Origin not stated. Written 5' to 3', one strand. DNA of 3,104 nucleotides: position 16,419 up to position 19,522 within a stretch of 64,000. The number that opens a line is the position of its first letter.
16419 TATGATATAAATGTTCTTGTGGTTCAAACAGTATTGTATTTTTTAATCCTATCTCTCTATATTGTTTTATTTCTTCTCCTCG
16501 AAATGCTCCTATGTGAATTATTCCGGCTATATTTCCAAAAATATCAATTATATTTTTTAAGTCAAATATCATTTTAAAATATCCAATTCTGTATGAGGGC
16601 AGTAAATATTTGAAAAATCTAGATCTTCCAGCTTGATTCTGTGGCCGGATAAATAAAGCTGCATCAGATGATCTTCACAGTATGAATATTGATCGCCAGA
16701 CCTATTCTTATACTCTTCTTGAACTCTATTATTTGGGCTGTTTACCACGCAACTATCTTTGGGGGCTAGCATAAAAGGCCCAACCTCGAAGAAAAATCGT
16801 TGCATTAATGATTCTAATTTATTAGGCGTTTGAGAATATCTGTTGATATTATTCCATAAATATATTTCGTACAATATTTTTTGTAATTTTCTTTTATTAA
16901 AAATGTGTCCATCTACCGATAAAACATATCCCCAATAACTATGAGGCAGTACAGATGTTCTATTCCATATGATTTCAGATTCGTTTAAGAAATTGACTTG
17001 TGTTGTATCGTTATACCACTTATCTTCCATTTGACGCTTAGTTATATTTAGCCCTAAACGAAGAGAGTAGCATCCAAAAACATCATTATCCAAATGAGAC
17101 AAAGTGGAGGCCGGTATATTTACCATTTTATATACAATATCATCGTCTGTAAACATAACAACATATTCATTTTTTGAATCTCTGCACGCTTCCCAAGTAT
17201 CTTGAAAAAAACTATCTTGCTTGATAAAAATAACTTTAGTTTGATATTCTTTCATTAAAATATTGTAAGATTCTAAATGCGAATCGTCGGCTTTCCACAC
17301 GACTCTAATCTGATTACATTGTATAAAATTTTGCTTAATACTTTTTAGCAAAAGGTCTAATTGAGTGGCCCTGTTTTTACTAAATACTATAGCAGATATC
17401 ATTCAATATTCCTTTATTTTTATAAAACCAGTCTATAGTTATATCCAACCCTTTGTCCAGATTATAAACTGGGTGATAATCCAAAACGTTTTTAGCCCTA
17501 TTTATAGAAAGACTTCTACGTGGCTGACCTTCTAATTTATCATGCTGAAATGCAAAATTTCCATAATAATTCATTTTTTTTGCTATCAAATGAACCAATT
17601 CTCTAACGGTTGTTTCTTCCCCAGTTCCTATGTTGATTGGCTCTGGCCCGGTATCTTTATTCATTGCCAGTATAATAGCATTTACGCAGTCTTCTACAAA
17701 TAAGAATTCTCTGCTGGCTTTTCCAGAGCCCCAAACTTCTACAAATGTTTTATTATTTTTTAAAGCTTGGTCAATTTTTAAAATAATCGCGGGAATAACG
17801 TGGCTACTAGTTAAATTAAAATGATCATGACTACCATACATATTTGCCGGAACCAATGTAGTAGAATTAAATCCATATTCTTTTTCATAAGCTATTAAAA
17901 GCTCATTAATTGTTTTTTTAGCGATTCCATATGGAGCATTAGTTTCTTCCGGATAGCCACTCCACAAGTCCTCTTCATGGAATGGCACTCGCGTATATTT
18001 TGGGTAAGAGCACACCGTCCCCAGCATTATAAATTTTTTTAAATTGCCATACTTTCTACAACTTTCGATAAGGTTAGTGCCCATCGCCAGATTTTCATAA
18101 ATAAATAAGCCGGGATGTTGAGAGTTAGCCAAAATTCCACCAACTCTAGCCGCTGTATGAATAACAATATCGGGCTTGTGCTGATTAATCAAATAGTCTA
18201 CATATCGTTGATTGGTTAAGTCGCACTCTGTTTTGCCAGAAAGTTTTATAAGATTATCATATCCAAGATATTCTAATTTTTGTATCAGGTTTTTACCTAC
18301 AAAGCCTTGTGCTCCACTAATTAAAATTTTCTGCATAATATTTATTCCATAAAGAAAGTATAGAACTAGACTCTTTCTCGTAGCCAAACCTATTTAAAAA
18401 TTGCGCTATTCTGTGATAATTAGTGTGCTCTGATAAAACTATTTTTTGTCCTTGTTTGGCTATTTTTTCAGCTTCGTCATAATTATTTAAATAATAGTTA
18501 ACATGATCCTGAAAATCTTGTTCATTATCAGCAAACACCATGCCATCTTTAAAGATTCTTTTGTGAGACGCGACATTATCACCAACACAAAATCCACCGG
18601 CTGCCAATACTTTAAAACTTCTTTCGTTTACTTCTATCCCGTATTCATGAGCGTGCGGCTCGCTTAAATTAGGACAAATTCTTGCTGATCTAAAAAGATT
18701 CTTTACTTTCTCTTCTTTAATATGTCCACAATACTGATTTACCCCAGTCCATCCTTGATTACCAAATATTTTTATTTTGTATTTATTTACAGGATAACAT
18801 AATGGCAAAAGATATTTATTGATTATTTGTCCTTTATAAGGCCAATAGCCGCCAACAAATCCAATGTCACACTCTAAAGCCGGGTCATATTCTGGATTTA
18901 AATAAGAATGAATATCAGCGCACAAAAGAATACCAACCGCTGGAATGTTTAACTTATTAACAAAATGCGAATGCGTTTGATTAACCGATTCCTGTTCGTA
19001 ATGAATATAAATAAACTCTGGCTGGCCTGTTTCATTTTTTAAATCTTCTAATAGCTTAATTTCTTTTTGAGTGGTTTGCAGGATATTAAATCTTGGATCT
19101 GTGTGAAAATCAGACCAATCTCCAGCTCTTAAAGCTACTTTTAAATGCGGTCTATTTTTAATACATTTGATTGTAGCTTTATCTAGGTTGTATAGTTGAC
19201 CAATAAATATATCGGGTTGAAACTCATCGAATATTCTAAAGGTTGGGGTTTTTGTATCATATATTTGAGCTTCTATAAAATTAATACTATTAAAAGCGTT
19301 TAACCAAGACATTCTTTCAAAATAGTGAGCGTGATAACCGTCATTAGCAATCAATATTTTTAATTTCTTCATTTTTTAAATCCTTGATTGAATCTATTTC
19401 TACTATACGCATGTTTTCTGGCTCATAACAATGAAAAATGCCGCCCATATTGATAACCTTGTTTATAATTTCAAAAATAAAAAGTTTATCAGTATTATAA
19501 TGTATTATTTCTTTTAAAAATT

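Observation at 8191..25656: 17-kb glycan-biosynthesis island with eukaryote-like glycosyltransferase families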

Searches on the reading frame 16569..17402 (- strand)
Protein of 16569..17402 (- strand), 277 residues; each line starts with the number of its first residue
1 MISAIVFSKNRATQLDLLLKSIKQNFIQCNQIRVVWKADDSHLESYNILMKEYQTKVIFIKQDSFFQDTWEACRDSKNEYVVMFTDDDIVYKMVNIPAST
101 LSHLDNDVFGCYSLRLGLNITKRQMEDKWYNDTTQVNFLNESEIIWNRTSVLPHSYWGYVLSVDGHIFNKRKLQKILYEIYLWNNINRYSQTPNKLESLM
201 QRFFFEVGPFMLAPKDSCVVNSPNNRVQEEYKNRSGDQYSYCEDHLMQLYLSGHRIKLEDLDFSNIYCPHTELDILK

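Call 5: search_protein_families(library=pfam, proteins=[window:16569-17402:-], max_evalue=0.01)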
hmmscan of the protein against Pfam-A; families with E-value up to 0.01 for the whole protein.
window:16569-17402:- (277 aa): 0 families

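Call 11: search_protein_families(library=ncbifam, proteins=[window:16569-17402:-], max_evalue=0.01)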
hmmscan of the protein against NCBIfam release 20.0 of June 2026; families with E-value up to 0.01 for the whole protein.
window:16569-17402:- (277 aa): 0 families

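Call 38: search_protein_families(library=pfam, proteins=[window:16569-17402:-], max_evalue=10)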
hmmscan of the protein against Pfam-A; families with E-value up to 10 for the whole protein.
window:16569-17402:- (277 aa): 0 families

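Call 73: search_solved_structures(query=A4, max_evalue=10)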
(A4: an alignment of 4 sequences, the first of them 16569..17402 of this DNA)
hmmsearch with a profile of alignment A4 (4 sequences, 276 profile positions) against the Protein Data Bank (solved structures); distinct sequences matched with E-value up to 10: 0.

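Call 79: search_protein_representatives(protein=window:16569-17402:-)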
Query: 277 residues. Proteins with E-value up to 0.001 (for the whole library): 2181; up to 1e-10: 847; up to 1e-30: 45. The best 150 are listed.
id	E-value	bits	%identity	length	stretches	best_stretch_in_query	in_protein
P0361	5.2e-105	367.0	61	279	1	1-276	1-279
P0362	6.3e-73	261.8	48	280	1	1-276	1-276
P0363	1.0e-61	225.0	46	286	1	1-275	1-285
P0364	6.0e-61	222.5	44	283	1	1-277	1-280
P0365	7.2e-61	222.2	49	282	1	1-276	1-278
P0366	2.7e-58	213.8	45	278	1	1-276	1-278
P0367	3.2e-58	213.5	46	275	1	1-276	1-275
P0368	3.8e-57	210.0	42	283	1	1-276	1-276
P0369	8.0e-57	209.0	42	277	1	1-276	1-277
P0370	1.6e-56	208.0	45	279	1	2-276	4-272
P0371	3.2e-56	207.0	43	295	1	1-277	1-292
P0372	5.1e-56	206.3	44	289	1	1-277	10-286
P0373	1.6e-55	204.6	41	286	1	1-275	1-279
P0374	1.1e-54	202.0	40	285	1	1-276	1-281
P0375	1.5e-54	201.5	46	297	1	1-276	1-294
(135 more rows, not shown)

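Call 81: search_solved_structures(query=A7, max_evalue=10)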
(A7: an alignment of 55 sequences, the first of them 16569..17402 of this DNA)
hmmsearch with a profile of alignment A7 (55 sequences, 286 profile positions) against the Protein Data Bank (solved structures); distinct sequences matched with E-value up to 10: 1.
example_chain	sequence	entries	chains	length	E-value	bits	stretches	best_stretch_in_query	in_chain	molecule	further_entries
2l69_A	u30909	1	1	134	0.72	12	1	35-91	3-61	Rossmann 2x3 fold protein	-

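Call 82: search_protein_families(library=pfam, alignment_id=A7, max_evalue=0.01)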
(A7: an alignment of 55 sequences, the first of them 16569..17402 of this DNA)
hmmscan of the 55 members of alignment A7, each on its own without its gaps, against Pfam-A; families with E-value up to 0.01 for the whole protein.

A. member 1, window:16569-17402:- (277 aa): 0 families

B. families by the number of members that match (of 55 scanned): 2 families
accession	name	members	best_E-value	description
PF01755.23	Glyco_transf_25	1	5.7e-08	Glycosyltransferase family 25 (LPS biosynthesis protein)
PF00535.33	Glycos_transf_2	1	5.1e-05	Glycosyl transferase family 2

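Call 90: search_protein_families(library=phrogs, proteins=[window:16569-17402:-], max_evalue=0.001)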
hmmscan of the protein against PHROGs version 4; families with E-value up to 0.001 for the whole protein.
window:16569-17402:- (277 aa): 0 families

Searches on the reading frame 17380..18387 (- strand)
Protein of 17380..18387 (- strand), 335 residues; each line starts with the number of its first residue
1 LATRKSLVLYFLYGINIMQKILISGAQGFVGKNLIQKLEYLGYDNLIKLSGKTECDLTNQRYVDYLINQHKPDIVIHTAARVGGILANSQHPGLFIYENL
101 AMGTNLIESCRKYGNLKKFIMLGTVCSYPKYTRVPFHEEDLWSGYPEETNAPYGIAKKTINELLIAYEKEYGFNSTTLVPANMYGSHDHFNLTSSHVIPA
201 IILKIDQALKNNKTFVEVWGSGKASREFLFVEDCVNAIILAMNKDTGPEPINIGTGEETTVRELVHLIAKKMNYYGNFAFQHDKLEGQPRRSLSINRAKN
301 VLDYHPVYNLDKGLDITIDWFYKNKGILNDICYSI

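Call 5: search_protein_families(library=pfam, proteins=[window:17380-18387:-], max_evalue=0.01)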
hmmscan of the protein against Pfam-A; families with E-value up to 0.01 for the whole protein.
window:17380-18387:- (335 aa): 5 families
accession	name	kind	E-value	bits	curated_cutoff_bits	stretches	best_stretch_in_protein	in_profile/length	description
PF01370.27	Epimerase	-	4.1e-56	190.5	20.9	1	21-254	1-240/240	NAD dependent epimerase/dehydratase family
PF16363.11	GDP_Man_Dehyd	-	3.8e-30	105.9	27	1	54-277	58-271/332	GDP-mannose 4,6 dehydratase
PF04321.23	RmlD_sub_bind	-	4e-08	33.1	27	1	20-81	2-61/287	RmlD substrate binding domain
PF01073.25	3Beta_HSD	-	4.8e-06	26.2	22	1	52-244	49-231/280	3-beta hydroxysteroid dehydrogenase/isomerase family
PF02719.21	Polysacc_synt_2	-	9.4e-05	22.2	20.2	0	55-124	61-128/293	Polysaccharide biosynthesis protein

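Call 11: search_protein_families(library=ncbifam, proteins=[window:17380-18387:-], max_evalue=0.01)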
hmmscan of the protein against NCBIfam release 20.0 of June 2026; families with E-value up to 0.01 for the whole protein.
window:17380-18387:- (335 aa): 23 families
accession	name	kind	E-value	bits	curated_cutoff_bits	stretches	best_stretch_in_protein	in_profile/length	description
NF047922.1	GDPFucSynFcl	equivalog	9.9e-81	271.5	500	1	19-325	3-305/308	GDP-L-fucose synthase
TIGR01181.1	dTDP_gluc_dehyt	equivalog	2.5e-33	115.5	365.1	1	54-326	56-316/321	dTDP-glucose 4,6-dehydratase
TIGR01179.1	galE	equivalog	5.2e-24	84.7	262.3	1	21-324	2-328/332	UDP-glucose 4-epimerase GalE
TIGR04180.1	EDH_00030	hypoth_equivalog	8.9e-20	70.9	475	1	71-291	70-273/297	NAD-dependent 4,6-dehydratase LegB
NF007490.0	PRK10084.1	subfamily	2.2e-17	63.1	649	1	55-330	57-343/361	dTDP-glucose 4,6-dehydratase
NF011728.1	PRK15181.1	equivalog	5.3e-15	55.3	760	1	73-326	92-342/348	Vi polysaccharide biosynthesis UDP-N-acetylglucosaminuronic acid C-4 epimerase TviC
NF007582.0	PRK10217.1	equivalog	7.9e-14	51.5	698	1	55-325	58-335/355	dTDP-glucose 4,6-dehydratase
TIGR02197.1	heptose_epim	equivalog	1.5e-13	50.6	274.6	1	21-314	1-306/316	ADP-glyceromanno-heptose 6-epimerase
TIGR02622.1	CDP_4_6_dhtase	equivalog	3.6e-11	42.8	278.45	1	51-323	57-332/352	CDP-glucose 4,6-dehydratase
NF007956.0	PRK10675.1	subfamily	5.2e-09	35.7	394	1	53-323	55-331/338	UDP-glucose 4-epimerase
NF008872.0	PRK11908.1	equivalog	1.8e-08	33.8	294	1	19-281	2-280/349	bifunctional UDP-4-keto-pentose/UDP-xylose synthase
NF043036.1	ErythonDh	equivalog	5.3e-08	32.4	325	1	54-172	58-167/321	D-erythronate dehydrogenase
NF005998.1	PRK08125.1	equivalog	1e-07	30.8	777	1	103-321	413-649/649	bifunctional UDP-4-amino-4-deoxy-L-arabinose formyltransferase/UDP-glucuronic acid oxidase ArnA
TIGR01472.1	gmd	equivalog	1.3e-07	31.2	415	1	55-275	61-271/342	GDP-mannose 4,6-dehydratase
TIGR01214.1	rmlD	equivalog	2.4e-07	30.1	224.05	1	20-82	1-61/285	dTDP-4-dehydrorhamnose reductase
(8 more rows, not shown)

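Call 12: search_solved_structures(query=window:17380-18387:-, max_evalue=1e-10, show_alignments=1)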
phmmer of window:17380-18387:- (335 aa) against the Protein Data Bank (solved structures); distinct sequences matched with E-value up to 1e-10: 56.
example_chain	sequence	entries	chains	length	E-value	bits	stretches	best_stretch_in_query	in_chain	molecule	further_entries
8du0_A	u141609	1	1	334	5.6e-61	209.8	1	19-326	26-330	GDP-L-fucose synthase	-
7ll6_A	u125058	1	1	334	7.7e-61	209.4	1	19-326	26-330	GDP-L-fucose synthase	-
1bsv_A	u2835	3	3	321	2.7e-58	201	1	19-325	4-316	PROTEIN (GDP-FUCOSE SYNTHETASE) | GDP-FUCOSE SYNTHETASE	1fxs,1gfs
1bws_A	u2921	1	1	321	7e-58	199.6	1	19-325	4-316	PROTEIN (GDP-4-KETO-6-DEOXY-D-MANNOSE EPIMERASE/REDUCTASE)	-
1e6u_A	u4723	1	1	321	1.7e-57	198.4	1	18-325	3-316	GDP-FUCOSE SYNTHETASE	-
1e7q_A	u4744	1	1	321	1.7e-57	198.4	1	18-325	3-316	GDP-FUCOSE SYNTHETASE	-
1e7s_A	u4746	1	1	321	3.5e-57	197.4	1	19-325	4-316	GDP-FUCOSE SYNTHETASE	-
1e7r_A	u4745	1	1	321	2.4e-56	194.6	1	19-325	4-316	GDP-FUCOSE SYNTHETASE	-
7anh_A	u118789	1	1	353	7.3e-46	160.1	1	19-217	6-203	GDP-L-fucose synthase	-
8ewu_A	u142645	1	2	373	3.1e-45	158.1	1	11-214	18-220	GDP-L-fucose synthase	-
4b8z_A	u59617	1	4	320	3.8e-40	141.3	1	19-323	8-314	GDP-L-FUCOSE SYNTHASE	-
4b8w_A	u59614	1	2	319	3.9e-40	141.3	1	19-323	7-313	GDP-L-FUCOSE SYNTHASE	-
4bkp_A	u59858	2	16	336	4.1e-40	141.2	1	19-323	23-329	GDP-L-FUCOSE SYNTHASE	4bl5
4e5y_A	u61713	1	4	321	4.6e-40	141.1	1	19-323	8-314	GDP-L-fucose synthase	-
6aqy_A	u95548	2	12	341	2.3e-35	125.6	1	21-324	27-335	gdp-l-fucose synthetase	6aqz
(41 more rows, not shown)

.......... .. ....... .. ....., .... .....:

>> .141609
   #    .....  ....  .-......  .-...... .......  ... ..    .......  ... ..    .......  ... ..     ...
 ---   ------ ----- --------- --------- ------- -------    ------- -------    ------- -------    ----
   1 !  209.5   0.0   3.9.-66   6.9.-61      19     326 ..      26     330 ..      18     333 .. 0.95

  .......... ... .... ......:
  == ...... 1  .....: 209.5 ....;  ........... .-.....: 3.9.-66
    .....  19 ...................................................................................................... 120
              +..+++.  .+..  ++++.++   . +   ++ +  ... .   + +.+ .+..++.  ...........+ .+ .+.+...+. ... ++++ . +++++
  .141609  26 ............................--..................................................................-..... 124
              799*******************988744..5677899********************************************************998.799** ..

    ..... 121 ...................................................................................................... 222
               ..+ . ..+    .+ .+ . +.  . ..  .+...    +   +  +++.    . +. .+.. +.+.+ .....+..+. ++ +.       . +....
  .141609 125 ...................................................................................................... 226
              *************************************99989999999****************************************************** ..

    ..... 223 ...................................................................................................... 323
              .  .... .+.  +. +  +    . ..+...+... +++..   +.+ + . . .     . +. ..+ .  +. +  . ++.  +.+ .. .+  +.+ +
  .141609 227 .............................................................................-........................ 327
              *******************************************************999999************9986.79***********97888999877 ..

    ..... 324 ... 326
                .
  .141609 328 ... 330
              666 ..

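Call 97: search_dna_similar(query=window:17380-18336:-, collection=phages, mode=protein, max_rows=15, max_evalue=1e-20)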
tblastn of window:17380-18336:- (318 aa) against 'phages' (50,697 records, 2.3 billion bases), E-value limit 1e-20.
Records with a match: 77; places in all: 77; records where one place covers at least 80% of the query: 75.
Best place of each record, by identity: <60% 77.
By first word of the organism name: Synechococcus 57; uncultured 6; Bacteriophage 6; Prochlorococcus 4; Marine 3; Mycobacterium 1.
By host as written in the record: - 62; Synechococcus sp. 5; Synechococcus sp. WH 7803 3; Synechococcus sp. KCZYC6 2; Synechococcus sp. WH7803 2; Prochlorococcus sp. NATL1A 2; Prochlorococcus marinus NATL2A 1.
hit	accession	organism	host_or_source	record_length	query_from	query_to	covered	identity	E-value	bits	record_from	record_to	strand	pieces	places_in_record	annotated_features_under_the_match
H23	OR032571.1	Synechococcus phage DSL-LC02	Synechococcus sp.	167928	2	307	96%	40.5%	4e-66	230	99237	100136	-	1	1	GDP-L-fucose synthase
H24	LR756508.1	uncultured phage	metagenomic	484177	2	308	97%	38.2%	1e-56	202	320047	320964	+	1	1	record has no annotation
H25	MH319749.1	Marine virus AG-345-F15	single cell amplified by WGA-X; seawater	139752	2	304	95%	38.7%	9e-60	212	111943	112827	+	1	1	record has no annotation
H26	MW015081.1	Synechococcus phage S-SRM01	Synechococcus sp. KCZYC6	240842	3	304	95%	38.3%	2e-63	223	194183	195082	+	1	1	GDP-L-fucose synthase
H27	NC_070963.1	Synechococcus phage S-SRM01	Synechococcus sp. KCZYC6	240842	3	304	95%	38.3%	2e-63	223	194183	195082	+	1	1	nucleotide-sugar epimerase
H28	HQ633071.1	Synechococcus phage S-SKS1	Synechococcus sp. WH7803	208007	2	304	95%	38.1%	2e-62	219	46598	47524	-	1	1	GDP-L-fucose synthase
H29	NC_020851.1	Synechococcus phage S-SKS1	Synechococcus sp. WH7803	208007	2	304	95%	38.1%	2e-62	219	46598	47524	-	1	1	nucleotide-sugar epimerase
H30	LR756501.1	uncultured phage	metagenomic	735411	3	302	94%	37.9%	2e-57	205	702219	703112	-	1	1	record has no annotation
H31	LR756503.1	uncultured phage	metagenomic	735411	3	302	94%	37.9%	2e-57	205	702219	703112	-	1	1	record has no annotation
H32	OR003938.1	Synechococcus phage DSL-LC03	Synechococcus sp.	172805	3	310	97%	36.8%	1e-57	206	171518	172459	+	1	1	GDP-L-fucose synthase | alpha-1,2-fucosyltransferase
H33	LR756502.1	uncultured phage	metagenomic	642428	2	308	97%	36.5%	1e-54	197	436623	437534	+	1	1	record has no annotation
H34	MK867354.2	Synechococcus phage S-SCSM1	Synechococcus sp. WH 7803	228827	3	314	98%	35.8%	7e-58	206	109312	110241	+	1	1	GDP-L-fucose synthase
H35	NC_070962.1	Synechococcus phage S-SCSM1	Synechococcus sp. WH 7803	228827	3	314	98%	35.8%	7e-58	206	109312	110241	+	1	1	nucleotide-sugar epimerase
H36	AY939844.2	Prochlorococcus phage P-SSM2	Prochlorococcus sp. NATL1A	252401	3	307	96%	36.6%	4e-63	221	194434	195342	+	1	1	nucleotide-sugar epimerase (x2)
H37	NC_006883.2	Prochlorococcus phage P-SSM2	Prochlorococcus sp. NATL1A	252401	3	307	96%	36.6%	4e-63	221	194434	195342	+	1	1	nucleotide-sugar epimerase (x2)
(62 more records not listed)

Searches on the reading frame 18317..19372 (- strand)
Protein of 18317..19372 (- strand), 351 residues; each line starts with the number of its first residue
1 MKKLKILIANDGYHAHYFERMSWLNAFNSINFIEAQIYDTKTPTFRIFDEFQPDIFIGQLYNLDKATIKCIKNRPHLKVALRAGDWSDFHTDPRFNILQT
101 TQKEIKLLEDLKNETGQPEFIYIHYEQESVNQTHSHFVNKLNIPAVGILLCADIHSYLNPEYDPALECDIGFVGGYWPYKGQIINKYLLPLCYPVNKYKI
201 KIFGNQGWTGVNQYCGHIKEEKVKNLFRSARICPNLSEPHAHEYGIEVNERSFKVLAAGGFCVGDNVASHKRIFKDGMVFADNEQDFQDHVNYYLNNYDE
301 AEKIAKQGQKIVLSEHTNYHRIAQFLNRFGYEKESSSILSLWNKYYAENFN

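Call 5: search_protein_families(library=pfam, proteins=[window:18317-19372:-], max_evalue=0.01)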
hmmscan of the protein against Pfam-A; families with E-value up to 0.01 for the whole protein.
window:18317-19372:- (351 aa): 1 family
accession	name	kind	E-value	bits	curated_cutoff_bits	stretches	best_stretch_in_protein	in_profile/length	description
PF13524.12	Glyco_trans_1_2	-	3e-25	89.3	25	1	196-327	13-144/144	Glycosyl transferase-like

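Call 90: search_protein_families(library=phrogs, proteins=[window:18317-19372:-], max_evalue=0.001)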
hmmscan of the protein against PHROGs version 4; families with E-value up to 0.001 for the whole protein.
window:18317-19372:- (351 aa): 0 families
